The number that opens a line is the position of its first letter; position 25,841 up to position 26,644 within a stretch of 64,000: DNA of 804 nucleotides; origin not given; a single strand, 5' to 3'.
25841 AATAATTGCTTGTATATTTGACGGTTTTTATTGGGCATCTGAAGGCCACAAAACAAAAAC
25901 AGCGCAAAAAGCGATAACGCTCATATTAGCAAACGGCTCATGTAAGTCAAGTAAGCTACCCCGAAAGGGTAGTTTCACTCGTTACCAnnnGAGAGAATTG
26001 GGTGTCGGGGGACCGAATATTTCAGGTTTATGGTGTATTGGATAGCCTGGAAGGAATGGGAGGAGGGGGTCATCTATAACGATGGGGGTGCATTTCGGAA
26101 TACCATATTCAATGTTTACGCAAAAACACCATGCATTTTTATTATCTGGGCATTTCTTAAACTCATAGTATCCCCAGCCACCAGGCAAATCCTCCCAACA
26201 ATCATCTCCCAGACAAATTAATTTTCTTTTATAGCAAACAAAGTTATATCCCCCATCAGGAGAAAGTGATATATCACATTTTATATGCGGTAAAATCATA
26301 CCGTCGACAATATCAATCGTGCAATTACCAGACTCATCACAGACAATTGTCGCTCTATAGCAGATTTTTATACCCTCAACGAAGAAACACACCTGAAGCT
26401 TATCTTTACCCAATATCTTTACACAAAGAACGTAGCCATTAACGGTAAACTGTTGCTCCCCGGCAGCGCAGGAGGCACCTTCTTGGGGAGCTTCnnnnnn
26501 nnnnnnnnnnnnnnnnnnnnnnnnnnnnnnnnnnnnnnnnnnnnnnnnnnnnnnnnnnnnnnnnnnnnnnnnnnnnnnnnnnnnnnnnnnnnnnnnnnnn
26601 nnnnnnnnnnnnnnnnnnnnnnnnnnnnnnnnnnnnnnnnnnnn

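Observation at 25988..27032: Secreted Cys-rich peptidoglycan-binding-domain protein inserted between fusA and tuf in the str operon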

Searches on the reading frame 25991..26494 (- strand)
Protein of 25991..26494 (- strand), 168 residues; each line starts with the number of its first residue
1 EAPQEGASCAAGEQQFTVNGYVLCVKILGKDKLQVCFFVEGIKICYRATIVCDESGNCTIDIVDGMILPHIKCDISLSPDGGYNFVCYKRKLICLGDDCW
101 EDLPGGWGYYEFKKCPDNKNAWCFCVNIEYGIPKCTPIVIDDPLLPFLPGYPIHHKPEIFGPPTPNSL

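Call 19: search_protein_representatives(protein=window:25991-26494:-)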
Query: 168 residues. Proteins with E-value up to 0.001 (for the whole library): 3; up to 1e-10: 1; up to 1e-30: 1. The best 3 are listed.
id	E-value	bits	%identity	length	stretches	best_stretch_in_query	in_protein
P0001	3.6e-116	402.0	100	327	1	1-168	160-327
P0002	5.9e-05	39.0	39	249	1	29-150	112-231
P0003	2.0e-04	37.3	29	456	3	17-78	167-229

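Call 22: find_encoding_contigs(protein=P0002, flank=10000)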
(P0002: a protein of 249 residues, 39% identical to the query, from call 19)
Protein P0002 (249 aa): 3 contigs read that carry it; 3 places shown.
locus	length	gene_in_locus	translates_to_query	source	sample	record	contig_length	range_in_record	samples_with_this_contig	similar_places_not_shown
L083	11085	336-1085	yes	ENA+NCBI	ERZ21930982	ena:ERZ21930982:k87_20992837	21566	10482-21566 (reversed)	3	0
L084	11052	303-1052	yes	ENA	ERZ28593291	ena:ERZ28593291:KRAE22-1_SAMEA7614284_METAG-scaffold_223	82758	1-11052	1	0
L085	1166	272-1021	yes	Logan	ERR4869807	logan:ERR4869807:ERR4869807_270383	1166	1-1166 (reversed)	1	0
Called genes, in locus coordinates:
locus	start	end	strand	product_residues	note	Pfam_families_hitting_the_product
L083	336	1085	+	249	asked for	-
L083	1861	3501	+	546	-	-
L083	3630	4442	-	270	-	PF02673:BacA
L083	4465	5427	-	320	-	PF01699:Na_Ca_ex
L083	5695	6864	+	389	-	PF14696:Glyoxalase_5 (weak), PF00903:Glyoxalase (weak), PF13669:Glyoxalase_4 (faint), PF00903:Glyoxalase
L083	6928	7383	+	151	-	-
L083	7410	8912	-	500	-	PF13237:Fer4_10, PF14697:Fer4_21 (weak), PF00037:Fer4 (faint), PF12838:Fer4_7 (weak), PF13187:Fer4_9 (weak), PF04422:FrhB_FdhB_N, PF04432:FrhB_FdhB_C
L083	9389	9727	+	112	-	-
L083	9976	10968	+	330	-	PF21687:T2SSK_1st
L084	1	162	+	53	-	?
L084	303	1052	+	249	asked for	-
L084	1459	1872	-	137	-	PF09601:DUF2459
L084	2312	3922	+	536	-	PF03255:ACCA (weak), PF01039:Carboxyl_trans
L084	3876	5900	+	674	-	PF00289:Biotin_carb_N, PF02222:ATP-grasp (weak), PF02786:CPSase_L_D2, PF07478:Dala_Dala_lig_C, PF02785:Biotin_carb_C, PF00364:Biotin_lipoyl, PF25984:BSH_YknX (weak)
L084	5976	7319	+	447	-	PF18083:PutA_N, PF01619:Pro_dh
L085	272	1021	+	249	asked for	-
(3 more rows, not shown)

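Call 25: find_homologous_proteins(query=A1, max_evalue=0.01)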
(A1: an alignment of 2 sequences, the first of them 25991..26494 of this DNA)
Query A1 (2 sequences) (168 aa, profile of the alignment): 3 proteins with E <= 0.01 among 1236 candidates.
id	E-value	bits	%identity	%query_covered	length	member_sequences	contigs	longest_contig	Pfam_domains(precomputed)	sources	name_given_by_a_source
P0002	5.1e-146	503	34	72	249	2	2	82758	-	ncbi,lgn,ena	-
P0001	1.2e-85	306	100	100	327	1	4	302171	PF01471.24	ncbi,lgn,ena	-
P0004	8.1e-71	257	32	73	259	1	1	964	-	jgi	-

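Call 33: predict_structure(alignment_id=A3)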
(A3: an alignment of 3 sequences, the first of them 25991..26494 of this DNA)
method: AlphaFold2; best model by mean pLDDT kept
length: 168 residues; sequences in the alignment: 3
mean_pLDDT: 72.4   pTM: 0.62
mean pLDDT of the five models: 72.4, 71.0, 62.1, 56.1, 55.4
residues with pLDDT >= 90: 0; 70-90: 117; 50-70: 32; < 50: 19
segments of 3 or more residues with pLDDT < 50: 1-3, 154-168
pLDDT, mean of each block of 10 residues (from residue 1): 58 74 80 81 82 79 71 84 85 76 82 79 77 74 63 47 32
secondary structure, 60 per line:
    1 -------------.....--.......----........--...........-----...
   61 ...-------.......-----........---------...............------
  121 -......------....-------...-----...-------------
elements in order: E14-18 E21-27 E32-39 E42-52 E58-63 E71-77 E83-90 E100-114 E122-127 E134-137

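Call 43: fold_search(model_id=the predicted structure, library=pdb)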
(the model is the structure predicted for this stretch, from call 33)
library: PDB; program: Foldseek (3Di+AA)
matches with E <= 10: 664; with E <= 0.001: 0
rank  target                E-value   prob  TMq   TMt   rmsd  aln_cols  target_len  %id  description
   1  6kk9_C                8.0e-02  0.28  0.18  0.16  17.2       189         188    8  A Crystal structure of OspA mutant (released 2020-07-29)
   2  3f8a                  8.4e-02  0.87  0.25  0.30   8.8       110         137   10  Crystal Structure of the R132K:R111L:L121E:R59W Mutant of Cellular Retinoic Acid-Binding Protein Type II Complexed with  (released 2009-11-10)
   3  4qq1_C                1.1e-01  0.72  0.31  0.13  10.4       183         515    9  Crystal structure of the isotype 1 Transferrin binding protein B (TbpB) from serogroup B Neisseria meningitidis (released 2015-04-01)
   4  6idc                  1.3e-01  0.28  0.19  0.14  18.0       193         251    8  Loop deletion and proline insertion mutant (deleting six residues and inserted six proline residues) (released 2019-07-03)
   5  6kk9_D                1.4e-01  0.18  0.17  0.15  16.4       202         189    7  A Crystal structure of OspA mutant (released 2020-07-29)
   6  6kk9_O                1.6e-01  0.18  0.17  0.16  17.4       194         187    6  A Crystal structure of OspA mutant (released 2020-07-29)
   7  5lur_B                1.7e-01  0.89  0.32  0.43   7.7       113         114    7  An avidin mutant (released 2017-09-20)
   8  2z4h_B                2.0e-01  0.21  0.21  0.19  22.1       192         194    4  Crystal structure of the Cpx pathway activator NlpE from Escherichia coli (released 2007-09-04)
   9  5b2a                  2.4e-01  0.14  0.16  0.13  17.8       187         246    8  Crystal structure of a mutant of OspA (released 2017-01-18)
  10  4bj8_L                2.5e-01  0.63  0.28  0.35   8.9       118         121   11  Zebavidin (released 2013-11-20)
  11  2g8c                  2.6e-01  0.13  0.16  0.12  17.7       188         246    8  Atomic-resolution crystal structure of Borrelia burgdorferi OspA via surface entropy reduction (released 2006-08-08)
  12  6moq                  2.8e-01  0.72  0.25  0.30   6.7       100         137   11  Crystal Structure of the All-trans Retinal-Bound R111K:Y134F:T54V:R132Q:P39Y:R59Y:L121W Mutant of Human Cellular Retinoi (released 2019-01-09)
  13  1wbi_B                2.8e-01  0.57  0.27  0.34   8.5       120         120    6  AVR2 (released 2005-10-12)
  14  2af5                  2.8e-01  0.14  0.17  0.10  16.8       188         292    8  2.5A X-ray Structure of Engineered OspA protein (released 2006-08-01)
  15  5jox_A                2.9e-01  0.18  0.19  0.09  15.3       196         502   11  Bacteroides ovatus Xyloglucan PUL GH43A in complex with AraDNJ (released 2016-08-10)
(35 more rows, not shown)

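Call 47: find_related_loci(query=A3, collection=viral_contigs, flank=5000)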
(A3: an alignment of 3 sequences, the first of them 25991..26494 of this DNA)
Query A3 (168 aa) in viral_contigs; peptide patterns used: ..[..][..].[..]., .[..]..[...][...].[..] (x = any residue, [..] = any of these).
184 stretches matched a pattern, but none encodes a relative of the query by tblastn (E <= 1e-3).

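Call 48: find_related_loci(query=A3, collection=metagenome_contigs, flank=8000)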
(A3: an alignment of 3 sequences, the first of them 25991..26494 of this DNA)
Query A3 (168 aa) in metagenome_contigs; peptide patterns used: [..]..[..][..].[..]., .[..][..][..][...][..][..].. (x = any residue, [..] = any of these).
175 stretches matched a pattern, but none encodes a relative of the query by tblastn (E <= 1e-3).

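Call 62: search_solved_structures(query=A3, max_evalue=10)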
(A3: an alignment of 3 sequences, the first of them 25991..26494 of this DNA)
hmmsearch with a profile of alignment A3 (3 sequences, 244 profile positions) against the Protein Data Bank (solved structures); distinct sequences matched with E-value up to 10: 1.
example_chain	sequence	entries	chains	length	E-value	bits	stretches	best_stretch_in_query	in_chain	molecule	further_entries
7oly_K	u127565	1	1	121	0.098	15.4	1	123-158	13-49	Activin receptor type-1B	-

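Call 64: search_protein_families(library=phrogs, proteins=[P0002, P0004], max_evalue=0.1)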
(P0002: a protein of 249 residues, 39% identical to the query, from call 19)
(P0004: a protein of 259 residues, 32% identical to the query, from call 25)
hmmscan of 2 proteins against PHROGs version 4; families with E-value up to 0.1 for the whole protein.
P0002 (249 aa): 0 families

P0004 (259 aa): 0 families

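Call 68: find_encoding_contigs(protein=P0004, flank=5000)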
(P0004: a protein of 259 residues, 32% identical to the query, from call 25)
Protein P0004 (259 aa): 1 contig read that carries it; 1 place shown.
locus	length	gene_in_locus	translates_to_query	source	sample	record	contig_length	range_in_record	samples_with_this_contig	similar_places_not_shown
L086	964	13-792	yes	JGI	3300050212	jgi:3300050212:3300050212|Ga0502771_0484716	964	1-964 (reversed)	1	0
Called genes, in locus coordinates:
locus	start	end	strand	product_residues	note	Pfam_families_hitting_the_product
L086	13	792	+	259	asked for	-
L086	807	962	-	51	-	?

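Call 79: fold_search(model_id=the predicted structure, library=viral)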
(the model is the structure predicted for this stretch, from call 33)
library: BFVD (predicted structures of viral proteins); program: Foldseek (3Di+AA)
matches with E <= 10: 618; with E <= 0.001: 0
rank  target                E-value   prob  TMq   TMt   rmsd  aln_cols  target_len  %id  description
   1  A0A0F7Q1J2            1.1e-01  0.21  0.19  0.16  14.5       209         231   10  Uncharacterized protein (Fragment) [Cellulophaga phage Mariner]
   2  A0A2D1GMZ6            2.1e-01  0.77  0.34  0.36   7.7       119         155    9  (no name in the UniProt tables at hand)
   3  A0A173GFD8            2.1e-01  0.33  0.20  0.18  10.6       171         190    6  Uncharacterized protein [Erwinia phage vB_EamM_Deimos-Minion]
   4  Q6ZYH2                2.7e-01  0.18  0.22  0.15  14.6       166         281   12  Uncharacterized protein [Pyrobaculum spherical virus (isolate United States/Yellowstone)]
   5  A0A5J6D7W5            3.0e-01  0.14  0.21  0.19  18.6       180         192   10  (no name in the UniProt tables at hand)
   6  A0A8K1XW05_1          3.0e-01  0.09  0.17  0.03  17.9       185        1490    7  (no name in the UniProt tables at hand)
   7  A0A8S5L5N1            3.5e-01  0.16  0.17  0.21  11.7       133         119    8  Coat protein [ssRNA phage SRR6960549_9]
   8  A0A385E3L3            3.5e-01  0.14  0.17  0.10  14.2       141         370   10  (no name in the UniProt tables at hand)
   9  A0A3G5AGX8            3.7e-01  0.20  0.25  0.12  17.5       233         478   10  Uncharacterized protein [Solumvirus sp.]
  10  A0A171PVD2            4.1e-01  0.54  0.27  0.35  11.5        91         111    6  MoaF-like domain-containing protein [Heliothis virescens ascovirus 3f]
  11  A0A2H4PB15            4.1e-01  0.06  0.13  0.11  18.2       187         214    7  (no name in the UniProt tables at hand)
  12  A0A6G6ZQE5            4.3e-01  0.57  0.30  0.37  10.8       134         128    7  (no name in the UniProt tables at hand)
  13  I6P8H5                4.3e-01  0.14  0.19  0.06  20.8       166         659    7  (no name in the UniProt tables at hand)
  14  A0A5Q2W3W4            4.3e-01  0.10  0.17  0.18  16.8       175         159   13  (no name in the UniProt tables at hand)
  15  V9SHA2                4.5e-01  0.30  0.32  0.29  13.9       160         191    7  Uncharacterized protein [Tunisvirus fontaine2]
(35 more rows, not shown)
